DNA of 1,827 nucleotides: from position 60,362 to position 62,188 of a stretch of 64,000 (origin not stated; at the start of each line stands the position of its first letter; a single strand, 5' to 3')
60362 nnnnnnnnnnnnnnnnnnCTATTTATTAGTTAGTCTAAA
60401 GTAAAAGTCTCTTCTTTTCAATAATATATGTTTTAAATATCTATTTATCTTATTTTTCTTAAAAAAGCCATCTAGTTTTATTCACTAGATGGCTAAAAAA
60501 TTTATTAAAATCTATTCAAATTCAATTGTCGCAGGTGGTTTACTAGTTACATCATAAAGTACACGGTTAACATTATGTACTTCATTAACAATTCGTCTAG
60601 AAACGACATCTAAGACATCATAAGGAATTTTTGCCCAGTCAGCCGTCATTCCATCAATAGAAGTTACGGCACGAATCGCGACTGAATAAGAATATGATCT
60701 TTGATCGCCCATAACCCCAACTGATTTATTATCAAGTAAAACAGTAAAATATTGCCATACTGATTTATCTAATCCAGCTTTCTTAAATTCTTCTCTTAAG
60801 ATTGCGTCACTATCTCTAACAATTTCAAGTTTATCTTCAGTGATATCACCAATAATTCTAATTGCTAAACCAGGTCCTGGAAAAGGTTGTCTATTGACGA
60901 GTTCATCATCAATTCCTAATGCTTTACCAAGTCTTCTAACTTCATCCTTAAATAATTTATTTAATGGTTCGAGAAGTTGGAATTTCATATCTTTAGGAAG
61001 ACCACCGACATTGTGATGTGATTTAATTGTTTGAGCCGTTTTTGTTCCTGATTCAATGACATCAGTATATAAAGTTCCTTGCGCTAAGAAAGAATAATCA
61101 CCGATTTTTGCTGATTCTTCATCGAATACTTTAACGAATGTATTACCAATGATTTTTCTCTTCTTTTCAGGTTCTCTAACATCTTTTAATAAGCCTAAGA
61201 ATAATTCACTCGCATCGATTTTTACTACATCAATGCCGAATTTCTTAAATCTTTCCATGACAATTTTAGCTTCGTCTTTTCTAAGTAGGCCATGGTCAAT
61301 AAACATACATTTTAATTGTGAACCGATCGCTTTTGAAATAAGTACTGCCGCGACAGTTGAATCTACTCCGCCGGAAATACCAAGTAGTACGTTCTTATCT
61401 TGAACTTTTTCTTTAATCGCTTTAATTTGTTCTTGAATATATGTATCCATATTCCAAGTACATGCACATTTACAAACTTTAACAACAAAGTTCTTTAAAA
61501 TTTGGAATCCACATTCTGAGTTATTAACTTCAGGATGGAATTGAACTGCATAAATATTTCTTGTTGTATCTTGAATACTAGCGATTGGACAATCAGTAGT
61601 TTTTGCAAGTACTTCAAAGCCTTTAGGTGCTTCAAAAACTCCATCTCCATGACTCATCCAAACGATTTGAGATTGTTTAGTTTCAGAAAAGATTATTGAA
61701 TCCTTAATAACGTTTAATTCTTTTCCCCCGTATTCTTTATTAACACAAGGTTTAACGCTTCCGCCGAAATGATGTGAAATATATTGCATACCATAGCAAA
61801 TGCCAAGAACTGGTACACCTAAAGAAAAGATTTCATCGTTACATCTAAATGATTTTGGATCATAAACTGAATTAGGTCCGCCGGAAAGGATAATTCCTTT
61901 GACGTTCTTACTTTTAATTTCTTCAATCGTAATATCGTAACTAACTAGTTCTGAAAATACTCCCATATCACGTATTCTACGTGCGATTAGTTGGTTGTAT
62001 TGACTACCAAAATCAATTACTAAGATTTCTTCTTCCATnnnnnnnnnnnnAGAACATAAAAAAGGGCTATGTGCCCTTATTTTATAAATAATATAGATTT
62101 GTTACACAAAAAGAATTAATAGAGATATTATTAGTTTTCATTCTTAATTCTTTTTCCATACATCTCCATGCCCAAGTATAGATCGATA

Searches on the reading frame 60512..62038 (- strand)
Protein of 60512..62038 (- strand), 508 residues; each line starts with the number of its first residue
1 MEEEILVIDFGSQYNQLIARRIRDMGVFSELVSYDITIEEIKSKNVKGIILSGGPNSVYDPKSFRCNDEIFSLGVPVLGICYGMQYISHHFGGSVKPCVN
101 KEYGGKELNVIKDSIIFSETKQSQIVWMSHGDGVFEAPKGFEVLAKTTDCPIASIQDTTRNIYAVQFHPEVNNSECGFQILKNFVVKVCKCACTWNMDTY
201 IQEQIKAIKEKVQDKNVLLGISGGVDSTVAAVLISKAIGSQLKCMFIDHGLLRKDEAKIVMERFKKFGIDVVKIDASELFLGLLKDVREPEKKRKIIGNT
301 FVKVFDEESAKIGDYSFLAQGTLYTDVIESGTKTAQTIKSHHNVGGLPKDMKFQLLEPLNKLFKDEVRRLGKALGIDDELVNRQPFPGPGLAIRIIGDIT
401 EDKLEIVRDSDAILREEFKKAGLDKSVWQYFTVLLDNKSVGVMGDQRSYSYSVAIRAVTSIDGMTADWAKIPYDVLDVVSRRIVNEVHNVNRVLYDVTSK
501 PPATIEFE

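Call 9: find_related_loci(query=window:60512-62038:-, collection=genome_contigs, flank=4000)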
Query window:60512-62038:- (508 aa) in genome_contigs; peptide patterns used: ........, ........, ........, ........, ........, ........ (x = any residue, [..] = any of these).
87 stretches matched a pattern; 59 encode a relative of the query (tblastn E <= 1e-3); 59 distinct loci.
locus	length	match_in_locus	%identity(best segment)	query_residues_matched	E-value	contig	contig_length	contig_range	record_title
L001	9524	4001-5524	98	1-508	0e+0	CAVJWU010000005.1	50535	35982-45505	Azospirillum sp. CAG:239 isolate H07681-L1_cleanbin_000018 genome assembly, contig: Spades_H07681-L1_contig_321, whole g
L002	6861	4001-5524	96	1-508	0e+0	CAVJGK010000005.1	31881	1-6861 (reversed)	Lachnospiraceae bacterium isolate G02630-L1_cleanbin_000025 genome assembly, contig: Spades_G02630-L1_contig_606, whole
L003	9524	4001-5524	95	1-508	0e+0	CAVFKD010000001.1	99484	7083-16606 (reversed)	bacterium isolate H07633-L1_cleanbin_000015 genome assembly, contig: Spades_H07633-L1_contig_52, whole genome shotgun se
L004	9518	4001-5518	72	3-508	0e+0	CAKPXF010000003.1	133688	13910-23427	MAG: uncultured Bacilli bacterium isolate REFINED_METABAT215_TOP10_CONTIGS_1500_ASSEMBLY_K77_MERGED__Nepal_MoBio_Fiber-H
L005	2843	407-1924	72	3-508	0e+0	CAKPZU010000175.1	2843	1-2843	MAG: uncultured Bacilli bacterium isolate REFINED_METABAT215_SUBJECT_CONTIGS_1500_ASSEMBLY_K77_MERGED__Pilot_MoBio_Fiber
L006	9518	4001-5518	70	2-508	0e+0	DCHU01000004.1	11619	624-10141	MAG TPA_asm: Bacillales bacterium UBA1744 UBA1744_contig_48689, whole genome shotgun sequence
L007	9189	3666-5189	66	3-508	0e+0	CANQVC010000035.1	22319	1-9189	MAG: uncultured Bacilli bacterium isolate Lapin-032__bin111 genome assembly, contig: Lapin-032__NODE_3599_length_22319_c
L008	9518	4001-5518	70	2-508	0e+0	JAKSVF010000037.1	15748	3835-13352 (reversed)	MAG: Bacilli bacterium isolate Horse_feces352 MAG352_37, whole genome shotgun sequence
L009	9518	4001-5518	70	2-508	0e+0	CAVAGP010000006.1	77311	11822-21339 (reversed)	Faecalibacillus sp. isolate H07605-L1_cleanbin_000015 genome assembly, contig: Spades_H07605-L1_contig_107, whole genome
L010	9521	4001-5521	61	3-508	0e+0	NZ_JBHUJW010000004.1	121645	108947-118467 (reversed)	Brevibacillus sp. GCM10020057 strain CGMCC 1.18576 GCM70020057_14, whole genome shotgun sequence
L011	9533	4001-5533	62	3-508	0e+0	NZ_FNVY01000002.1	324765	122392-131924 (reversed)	Enterococcus timonensis strain Marseille-P2817T, whole genome shotgun sequence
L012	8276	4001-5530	59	3-508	0e+0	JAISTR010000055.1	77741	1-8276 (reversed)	MAG: Erysipelotrichaceae bacterium isolate Md513_bin22 k119_1674653, whole genome shotgun sequence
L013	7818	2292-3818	55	2-508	0e+0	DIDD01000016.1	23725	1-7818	MAG TPA_asm: Veillonellaceae bacterium UBA5809 UBA5809_contig_2213, whole genome shotgun sequence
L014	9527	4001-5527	56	2-508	0e+0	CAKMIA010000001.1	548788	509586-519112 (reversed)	MAG TPA_asm: uncultured Veillonellaceae bacterium isolate SRR789046_bin.2_metaWRAP_v1.1_MAG genome assembly, contig: NOD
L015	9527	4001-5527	56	2-508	0e+0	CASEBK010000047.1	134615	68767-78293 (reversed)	uncultured Veillonellaceae bacterium isolate SI.A58.metabat-bins.128 genome assembly, contig: SI.A58.metabat-bins.128.fa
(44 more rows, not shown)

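Call 14: find_related_loci(query=window:60512-62038:-, collection=metagenome_contigs, flank=1500)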
Query window:60512-62038:- (508 aa) in metagenome_contigs; peptide patterns used: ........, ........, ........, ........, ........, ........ (x = any residue, [..] = any of these).
113 stretches matched a pattern; 69 encode a relative of the query (tblastn E <= 1e-3); 69 distinct loci.
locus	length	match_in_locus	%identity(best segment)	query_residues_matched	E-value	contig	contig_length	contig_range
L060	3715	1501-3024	78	1-508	0e+0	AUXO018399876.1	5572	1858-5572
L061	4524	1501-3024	64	3-508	0e+0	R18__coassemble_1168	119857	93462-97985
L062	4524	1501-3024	63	3-508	0e+0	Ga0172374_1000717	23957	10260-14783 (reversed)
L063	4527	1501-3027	61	1-508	0e+0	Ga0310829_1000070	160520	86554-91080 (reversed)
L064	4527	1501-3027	61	1-508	0e+0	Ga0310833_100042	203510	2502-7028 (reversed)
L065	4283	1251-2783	62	1-508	0e+0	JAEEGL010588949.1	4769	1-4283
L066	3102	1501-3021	60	3-508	0e+0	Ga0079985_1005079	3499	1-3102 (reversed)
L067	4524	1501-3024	59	2-508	0e+0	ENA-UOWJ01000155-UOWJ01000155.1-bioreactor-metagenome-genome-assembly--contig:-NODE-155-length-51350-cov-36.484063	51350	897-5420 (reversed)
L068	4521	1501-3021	62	3-508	0e+0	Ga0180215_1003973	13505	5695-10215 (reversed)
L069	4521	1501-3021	60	3-508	0e+0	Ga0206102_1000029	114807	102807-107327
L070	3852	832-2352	61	3-508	0e+0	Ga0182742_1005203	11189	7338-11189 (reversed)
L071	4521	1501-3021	61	3-508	0e+0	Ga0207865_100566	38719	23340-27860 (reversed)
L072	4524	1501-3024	56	3-508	0e+0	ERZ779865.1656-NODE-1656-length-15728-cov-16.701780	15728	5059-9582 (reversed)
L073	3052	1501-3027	55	2-508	0e+0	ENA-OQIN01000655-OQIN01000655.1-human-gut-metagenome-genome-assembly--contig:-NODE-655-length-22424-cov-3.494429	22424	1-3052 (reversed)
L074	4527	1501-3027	56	2-508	0e+0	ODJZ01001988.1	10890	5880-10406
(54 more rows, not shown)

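Call 20: find_homologous_proteins(query=window:60512-62038:-, max_evalue=1e-150)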
Query window:60512-62038:- (508 aa): 7778 proteins with E <= 1e-150 among 8000 candidates; the best 120 are listed.
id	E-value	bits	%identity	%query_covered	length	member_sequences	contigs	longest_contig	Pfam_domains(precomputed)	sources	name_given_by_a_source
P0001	0.0e+0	1137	99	100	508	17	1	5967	PF00958.28,PF07722.20,PF00117.35,PF02540.24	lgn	-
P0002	1.1e-270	916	80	100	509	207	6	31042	PF00958.28,PF07722.20,PF00117.35,PF02540.24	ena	-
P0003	1.8e-269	912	78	100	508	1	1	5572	PF00958.28,PF07722.20,PF00117.35,PF02540.24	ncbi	-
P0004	1.5e-260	883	76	100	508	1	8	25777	PF00958.28,PF07722.20,PF00117.35,PF02540.24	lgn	-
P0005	9.8e-252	854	75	100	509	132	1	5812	PF00958.28,PF07722.20,PF00117.35,PF02540.24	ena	-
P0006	4.9e-250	848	75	100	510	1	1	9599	PF00958.28,PF07722.20,PF00117.35,PF02540.24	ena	-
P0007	2.1e-247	840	75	100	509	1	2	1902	PF00958.28,PF07722.20,PF00117.35,PF02540.24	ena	-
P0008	2.7e-247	839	73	100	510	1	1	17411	PF00958.28,PF07722.20,PF00117.35,PF02540.24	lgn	-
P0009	3.5e-247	839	73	100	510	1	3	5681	PF00958.28,PF07722.20,PF00117.35,PF02540.24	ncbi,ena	-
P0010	6.4e-247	838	74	100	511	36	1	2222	PF00958.28,PF07722.20,PF00117.35,PF02540.24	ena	-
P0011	5.5e-242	822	72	100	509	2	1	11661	PF00958.28,PF07722.20,PF00117.35,PF02540.24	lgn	-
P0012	5.6e-242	822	72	100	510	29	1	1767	PF00958.28,PF07722.20,PF00117.35,PF02540.24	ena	-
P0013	4.1e-240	816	70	100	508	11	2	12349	PF00958.28,PF07722.20,PF00117.35,PF02540.24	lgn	-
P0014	6.2e-238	808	70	100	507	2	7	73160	PF00958.28,PF03054.23,PF00117.35,PF02540.24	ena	-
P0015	1.1e-235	801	70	100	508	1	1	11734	PF00958.28,PF07722.20,PF00117.35,PF02540.24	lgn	-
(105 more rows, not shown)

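Call 21: find_encoding_contigs(protein=P0002, flank=2000, max_places=4)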
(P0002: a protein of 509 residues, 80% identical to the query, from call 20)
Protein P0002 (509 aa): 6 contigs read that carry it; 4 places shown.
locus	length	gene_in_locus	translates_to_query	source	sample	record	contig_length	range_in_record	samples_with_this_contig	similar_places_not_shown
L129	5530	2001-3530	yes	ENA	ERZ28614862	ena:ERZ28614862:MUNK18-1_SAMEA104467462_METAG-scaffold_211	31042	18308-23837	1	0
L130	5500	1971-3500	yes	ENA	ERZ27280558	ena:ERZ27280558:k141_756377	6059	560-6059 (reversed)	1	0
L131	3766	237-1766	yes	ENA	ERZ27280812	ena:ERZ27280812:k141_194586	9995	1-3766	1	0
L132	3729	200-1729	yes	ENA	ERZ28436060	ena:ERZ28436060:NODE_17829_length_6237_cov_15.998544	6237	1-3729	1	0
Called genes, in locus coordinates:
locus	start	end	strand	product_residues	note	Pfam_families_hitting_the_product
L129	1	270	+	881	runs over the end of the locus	PF03714:PUD, PF02922:CBM_48 (weak), PF00128:Alpha-amylase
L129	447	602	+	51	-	-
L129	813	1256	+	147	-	PF00572:Ribosomal_L13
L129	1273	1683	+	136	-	PF00380:Ribosomal_S9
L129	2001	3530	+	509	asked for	PF00117:GATase, PF07722:Peptidase_C26, PF02540:NAD_synthase (weak), PF00958:GMP_synt_C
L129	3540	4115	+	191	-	PF00156:Pribosyltran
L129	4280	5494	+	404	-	PF02608:Bmp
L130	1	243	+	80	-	?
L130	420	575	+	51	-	-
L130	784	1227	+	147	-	PF00572:Ribosomal_L13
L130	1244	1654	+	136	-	PF00380:Ribosomal_S9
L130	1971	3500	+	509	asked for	PF00117:GATase, PF07722:Peptidase_C26, PF02540:NAD_synthase (weak), PF00958:GMP_synt_C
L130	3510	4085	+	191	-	PF00156:Pribosyltran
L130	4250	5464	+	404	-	PF02608:Bmp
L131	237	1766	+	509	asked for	PF00117:GATase, PF07722:Peptidase_C26, PF02540:NAD_synthase (weak), PF00958:GMP_synt_C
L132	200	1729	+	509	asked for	PF00117:GATase, PF07722:Peptidase_C26, PF02540:NAD_synthase (weak), PF00958:GMP_synt_C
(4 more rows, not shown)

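Call 22: find_encoding_contigs(protein=P0004, flank=2000, max_places=4)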
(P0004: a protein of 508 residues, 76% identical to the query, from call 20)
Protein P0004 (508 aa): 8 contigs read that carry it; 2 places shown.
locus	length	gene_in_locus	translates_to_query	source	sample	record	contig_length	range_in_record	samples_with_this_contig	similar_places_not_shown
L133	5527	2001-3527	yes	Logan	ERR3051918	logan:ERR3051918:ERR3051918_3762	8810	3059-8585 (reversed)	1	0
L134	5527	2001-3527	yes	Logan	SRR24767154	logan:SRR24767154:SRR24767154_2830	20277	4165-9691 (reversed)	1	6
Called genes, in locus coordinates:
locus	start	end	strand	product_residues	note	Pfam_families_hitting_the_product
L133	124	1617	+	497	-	PF00860:Xan_ur_permease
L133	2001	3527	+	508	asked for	PF00117:GATase, PF07722:Peptidase_C26, PF02540:NAD_synthase (weak), PF00958:GMP_synt_C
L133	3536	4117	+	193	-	PF00156:Pribosyltran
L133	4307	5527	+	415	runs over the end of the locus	PF02608:Bmp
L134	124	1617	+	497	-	PF00860:Xan_ur_permease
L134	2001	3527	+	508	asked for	PF00117:GATase, PF07722:Peptidase_C26, PF02540:NAD_synthase (weak), PF00958:GMP_synt_C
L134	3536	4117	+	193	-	PF00156:Pribosyltran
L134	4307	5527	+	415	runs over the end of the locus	PF02608:Bmp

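Call 23: find_encoding_contigs(protein=P0005, flank=2000, max_places=3)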
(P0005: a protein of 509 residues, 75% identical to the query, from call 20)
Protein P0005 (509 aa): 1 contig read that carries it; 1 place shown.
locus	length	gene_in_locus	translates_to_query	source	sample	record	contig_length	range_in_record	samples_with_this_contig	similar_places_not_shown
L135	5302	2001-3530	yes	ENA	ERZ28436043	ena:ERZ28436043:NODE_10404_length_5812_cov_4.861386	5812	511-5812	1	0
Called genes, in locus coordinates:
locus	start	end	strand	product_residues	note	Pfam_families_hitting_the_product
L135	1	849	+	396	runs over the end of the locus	PF07690:MFS_1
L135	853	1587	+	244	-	PF03883:H2O2_YaaD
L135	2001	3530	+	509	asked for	PF00117:GATase, PF07722:Peptidase_C26, PF02540:NAD_synthase (weak), PF00958:GMP_synt_C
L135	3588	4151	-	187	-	PF00156:Pribosyltran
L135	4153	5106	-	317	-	PF02653:BPD_transp_2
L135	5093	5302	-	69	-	?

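Call 24: find_encoding_contigs(protein=P0006, flank=2000, max_places=3)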
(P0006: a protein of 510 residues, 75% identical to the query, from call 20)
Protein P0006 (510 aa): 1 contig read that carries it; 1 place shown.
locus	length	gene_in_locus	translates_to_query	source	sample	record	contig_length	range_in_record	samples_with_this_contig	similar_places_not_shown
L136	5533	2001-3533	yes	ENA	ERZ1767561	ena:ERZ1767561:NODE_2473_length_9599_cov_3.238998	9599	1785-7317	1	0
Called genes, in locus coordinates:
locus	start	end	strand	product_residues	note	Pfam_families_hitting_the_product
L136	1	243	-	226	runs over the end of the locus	PF25087:GMPPB_C (faint), PF00132:Hexapep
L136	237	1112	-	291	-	PF00291:PALP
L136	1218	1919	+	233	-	PF00702:Hydrolase, PF13419:HAD_2, PF13242:Hydrolase_like (weak)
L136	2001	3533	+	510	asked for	PF00117:GATase, PF07722:Peptidase_C26 (weak), PF02540:NAD_synthase (weak), PF00958:GMP_synt_C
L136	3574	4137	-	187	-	PF00156:Pribosyltran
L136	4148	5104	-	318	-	PF02653:BPD_transp_2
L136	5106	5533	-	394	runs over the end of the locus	PF02653:BPD_transp_2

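Call 25: find_encoding_contigs(protein=P0008, flank=2000, max_places=2)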
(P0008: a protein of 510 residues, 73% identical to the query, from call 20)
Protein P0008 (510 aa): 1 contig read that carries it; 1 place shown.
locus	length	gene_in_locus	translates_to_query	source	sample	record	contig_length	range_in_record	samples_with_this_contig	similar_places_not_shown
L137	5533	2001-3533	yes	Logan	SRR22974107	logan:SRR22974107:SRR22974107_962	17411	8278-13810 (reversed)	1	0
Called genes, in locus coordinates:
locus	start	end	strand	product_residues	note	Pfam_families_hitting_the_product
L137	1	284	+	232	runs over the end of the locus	PF13353:Fer4_12 (weak), PF04055:Radical_SAM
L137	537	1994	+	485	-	PF00478:IMPDH, PF00571:CBS, PF03060:NMO, PF01207:Dus (faint), PF00977:His_biosynth (faint), PF01645:Glu_synthase (faint), PF01070:FMN_dh, PF01180:DHO_dh (faint)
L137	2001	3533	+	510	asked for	PF00117:GATase, PF07722:Peptidase_C26, PF02540:NAD_synthase, PF00958:GMP_synt_C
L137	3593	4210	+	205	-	PF12535:Nudix_N, PF00293:NUDIX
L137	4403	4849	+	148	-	PF12802:MarR_2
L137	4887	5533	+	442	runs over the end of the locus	PF01554:MatE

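Call 26: find_encoding_contigs(protein=P0009, flank=2000, max_places=2)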
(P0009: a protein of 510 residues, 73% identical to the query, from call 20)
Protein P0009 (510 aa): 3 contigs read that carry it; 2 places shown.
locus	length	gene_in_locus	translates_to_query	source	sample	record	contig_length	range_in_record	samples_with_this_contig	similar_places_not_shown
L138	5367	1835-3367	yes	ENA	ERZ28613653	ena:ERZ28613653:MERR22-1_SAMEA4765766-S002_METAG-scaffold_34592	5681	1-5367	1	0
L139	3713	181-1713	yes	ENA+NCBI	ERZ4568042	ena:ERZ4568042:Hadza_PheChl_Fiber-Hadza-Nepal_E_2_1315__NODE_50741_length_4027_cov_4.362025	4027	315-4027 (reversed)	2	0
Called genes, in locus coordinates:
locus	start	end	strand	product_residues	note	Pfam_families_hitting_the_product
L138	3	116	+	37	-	?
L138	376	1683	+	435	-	-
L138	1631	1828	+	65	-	-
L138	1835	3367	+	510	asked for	PF00117:GATase, PF07722:Peptidase_C26, PF02540:NAD_synthase, PF00958:GMP_synt_C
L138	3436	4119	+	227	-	PF00702:Hydrolase, PF13419:HAD_2, PF13242:Hydrolase_like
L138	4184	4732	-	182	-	PF02632:BioY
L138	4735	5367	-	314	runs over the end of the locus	?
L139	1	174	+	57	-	?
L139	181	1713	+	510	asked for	PF00117:GATase, PF07722:Peptidase_C26, PF02540:NAD_synthase, PF00958:GMP_synt_C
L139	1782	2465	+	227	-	PF00702:Hydrolase, PF13419:HAD_2, PF13242:Hydrolase_like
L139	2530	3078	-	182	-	PF02632:BioY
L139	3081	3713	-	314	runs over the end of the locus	?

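Call 27: find_encoding_contigs(protein=P0011, flank=2000, max_places=2)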
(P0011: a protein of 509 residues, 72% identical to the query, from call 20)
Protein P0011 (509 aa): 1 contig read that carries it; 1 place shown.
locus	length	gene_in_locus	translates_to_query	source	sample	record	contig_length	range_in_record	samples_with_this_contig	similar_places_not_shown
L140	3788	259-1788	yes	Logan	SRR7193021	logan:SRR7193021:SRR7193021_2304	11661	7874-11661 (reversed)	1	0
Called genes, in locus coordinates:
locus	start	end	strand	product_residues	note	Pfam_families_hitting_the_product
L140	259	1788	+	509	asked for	PF00117:GATase, PF07722:Peptidase_C26, PF02540:NAD_synthase (weak), PF00958:GMP_synt_C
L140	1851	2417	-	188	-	PF00156:Pribosyltran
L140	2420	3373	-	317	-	PF02653:BPD_transp_2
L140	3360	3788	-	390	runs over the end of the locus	PF02653:BPD_transp_2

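Call 28: find_encoding_contigs(protein=P0013, flank=2000, max_places=2)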
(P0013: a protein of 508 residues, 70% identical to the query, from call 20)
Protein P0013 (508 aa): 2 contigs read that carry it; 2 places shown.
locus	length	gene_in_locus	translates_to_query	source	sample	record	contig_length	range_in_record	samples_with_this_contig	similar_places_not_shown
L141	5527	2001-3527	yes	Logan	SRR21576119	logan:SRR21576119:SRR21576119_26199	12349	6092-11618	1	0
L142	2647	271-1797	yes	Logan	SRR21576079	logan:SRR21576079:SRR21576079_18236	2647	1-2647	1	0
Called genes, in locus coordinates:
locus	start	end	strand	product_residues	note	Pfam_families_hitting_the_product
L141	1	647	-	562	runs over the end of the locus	PF13426:PAS_9 (weak), PF00512:HisKA, PF02518:HATPase_c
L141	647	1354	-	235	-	PF00072:Response_reg, PF00486:Trans_reg_C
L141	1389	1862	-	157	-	PF00583:Acetyltransf_1, PF13508:Acetyltransf_7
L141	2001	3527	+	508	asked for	PF00117:GATase, PF07722:Peptidase_C26, PF02540:NAD_synthase (weak), PF00958:GMP_synt_C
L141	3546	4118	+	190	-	PF00156:Pribosyltran (weak)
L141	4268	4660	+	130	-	-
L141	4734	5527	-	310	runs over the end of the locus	PF00781:DAGK_cat, PF19279:YegS_C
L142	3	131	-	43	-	?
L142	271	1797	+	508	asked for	PF00117:GATase, PF07722:Peptidase_C26, PF02540:NAD_synthase (weak), PF00958:GMP_synt_C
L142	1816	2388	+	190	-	PF00156:Pribosyltran (weak)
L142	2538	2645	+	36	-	?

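Call 56: search_protein_families(library=pfam, proteins=[window:60515-62038:-], max_evalue=1)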
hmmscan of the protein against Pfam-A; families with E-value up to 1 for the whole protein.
window:60515-62038:- (508 aa): 15 families
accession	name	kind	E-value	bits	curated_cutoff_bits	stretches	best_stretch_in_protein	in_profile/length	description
PF00117.34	GATase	-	1.1e-46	159.3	22.8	1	6-187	1-189/190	Glutamine amidotransferase class-I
PF00958.27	GMP_synt_C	-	1.7e-44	150.2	27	1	416-507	1-92/92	GMP synthase C terminal domain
PF02540.23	NAD_synthase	-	1.3e-11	44.5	21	2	202-285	3-90/242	NAD synthase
PF07722.19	Peptidase_C26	-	7.4e-11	42.7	20.5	1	69-170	100-219/219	Peptidase C26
PF06508.19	QueC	-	7.1e-05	22.8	22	1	218-277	3-61/210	Queuosine biosynthesis protein QueC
PF03054.22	tRNA_Me_trans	-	0.0011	19.1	20.6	1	216-248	2-33/202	tRNA methyl transferase HUP domain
PF02568.20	ThiI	-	0.005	16.9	20.5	1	215-280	4-76/197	Thiamine biosynthesis protein (ThiI)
PF01171.26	ATP_bind_3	-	0.01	16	27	1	217-272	2-62/182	PP-loop family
PF00764.25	Arginosuc_synth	-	0.012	16.1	27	1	217-280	2-65/162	Arginosuccinate synthase N-terminal HUP domain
PF01965.30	DJ-1_PfpI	-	0.014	15.7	26.6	1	32-89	48-109/165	DJ-1/PfpI family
PF00733.27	Asn_synthase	-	0.019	15.1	21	1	212-276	15-81/354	Asparagine synthase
PF07685.20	GATase_3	-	0.031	14.3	27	1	36-94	30-95/196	CobB/CobQ-like glutamine amidotransferase domain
PF01507.26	PAPS_reduct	-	0.042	14.3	22.5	1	219-274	4-57/175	Phosphoadenosine phosphosulfate reductase domain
PF22626.3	LysX_preATP_grasp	-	0.13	12.8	27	1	252-288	8-43/84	LysX preATP-grasp domain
PF13507.12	GATase_5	-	0.22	11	27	0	113-139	145-170/260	CobB/CobQ-like glutamine amidotransferase domain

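Call 59: list_cluster_members(proteins=[P0001])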
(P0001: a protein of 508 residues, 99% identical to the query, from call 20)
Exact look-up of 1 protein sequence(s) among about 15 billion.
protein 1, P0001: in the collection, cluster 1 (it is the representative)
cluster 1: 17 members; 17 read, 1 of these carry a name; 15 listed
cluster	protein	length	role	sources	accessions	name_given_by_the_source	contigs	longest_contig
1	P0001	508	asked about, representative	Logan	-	-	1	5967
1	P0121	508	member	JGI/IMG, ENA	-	GMP synthase (glutamine-hydrolysing)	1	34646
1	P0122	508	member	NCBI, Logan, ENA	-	-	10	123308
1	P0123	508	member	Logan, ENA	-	-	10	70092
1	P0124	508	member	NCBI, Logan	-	-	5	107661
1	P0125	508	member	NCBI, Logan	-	-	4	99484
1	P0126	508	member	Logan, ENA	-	-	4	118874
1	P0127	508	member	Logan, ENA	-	-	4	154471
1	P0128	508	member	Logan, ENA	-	-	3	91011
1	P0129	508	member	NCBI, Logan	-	-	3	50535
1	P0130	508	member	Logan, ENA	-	-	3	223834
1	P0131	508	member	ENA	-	-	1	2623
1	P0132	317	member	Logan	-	-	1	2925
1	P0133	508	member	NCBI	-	-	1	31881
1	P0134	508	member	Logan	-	-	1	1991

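Call 60: find_encoding_contigs(protein=P0001, flank=1200, max_places=6)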
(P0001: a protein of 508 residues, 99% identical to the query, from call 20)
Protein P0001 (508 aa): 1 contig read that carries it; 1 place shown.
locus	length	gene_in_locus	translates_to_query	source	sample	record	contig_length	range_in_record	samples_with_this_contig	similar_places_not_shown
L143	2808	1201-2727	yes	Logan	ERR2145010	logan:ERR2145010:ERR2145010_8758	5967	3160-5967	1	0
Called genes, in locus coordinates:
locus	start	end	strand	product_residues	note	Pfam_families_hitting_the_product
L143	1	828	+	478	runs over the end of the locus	PF00860:Xan_ur_permease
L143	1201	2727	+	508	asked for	PF00117:GATase, PF07722:Peptidase_C26, PF02540:NAD_synthase, PF00958:GMP_synt_C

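Call 62: find_encoding_contigs(protein=P0130, flank=1200, max_places=3)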
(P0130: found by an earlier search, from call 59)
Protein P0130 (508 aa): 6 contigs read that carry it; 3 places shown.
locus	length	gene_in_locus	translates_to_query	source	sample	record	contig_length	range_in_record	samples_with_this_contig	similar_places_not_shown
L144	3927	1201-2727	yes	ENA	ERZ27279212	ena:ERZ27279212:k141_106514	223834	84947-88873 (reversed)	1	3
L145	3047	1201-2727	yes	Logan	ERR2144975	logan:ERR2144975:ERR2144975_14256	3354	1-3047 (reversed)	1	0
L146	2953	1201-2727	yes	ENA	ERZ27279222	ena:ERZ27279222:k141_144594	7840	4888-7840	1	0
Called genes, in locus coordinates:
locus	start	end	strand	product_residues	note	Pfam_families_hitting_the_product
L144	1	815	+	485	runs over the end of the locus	PF00860:Xan_ur_permease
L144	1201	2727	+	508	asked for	PF00117:GATase, PF07722:Peptidase_C26, PF02540:NAD_synthase, PF00958:GMP_synt_C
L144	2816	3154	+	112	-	-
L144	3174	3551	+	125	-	PF13811:DUF4186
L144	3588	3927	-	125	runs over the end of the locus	-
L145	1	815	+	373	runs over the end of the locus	?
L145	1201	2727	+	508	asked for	PF00117:GATase, PF07722:Peptidase_C26, PF02540:NAD_synthase, PF00958:GMP_synt_C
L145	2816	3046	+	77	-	?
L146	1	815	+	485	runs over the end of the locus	PF00860:Xan_ur_permease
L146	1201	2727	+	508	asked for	PF00117:GATase, PF07722:Peptidase_C26, PF02540:NAD_synthase, PF00958:GMP_synt_C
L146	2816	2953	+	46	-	?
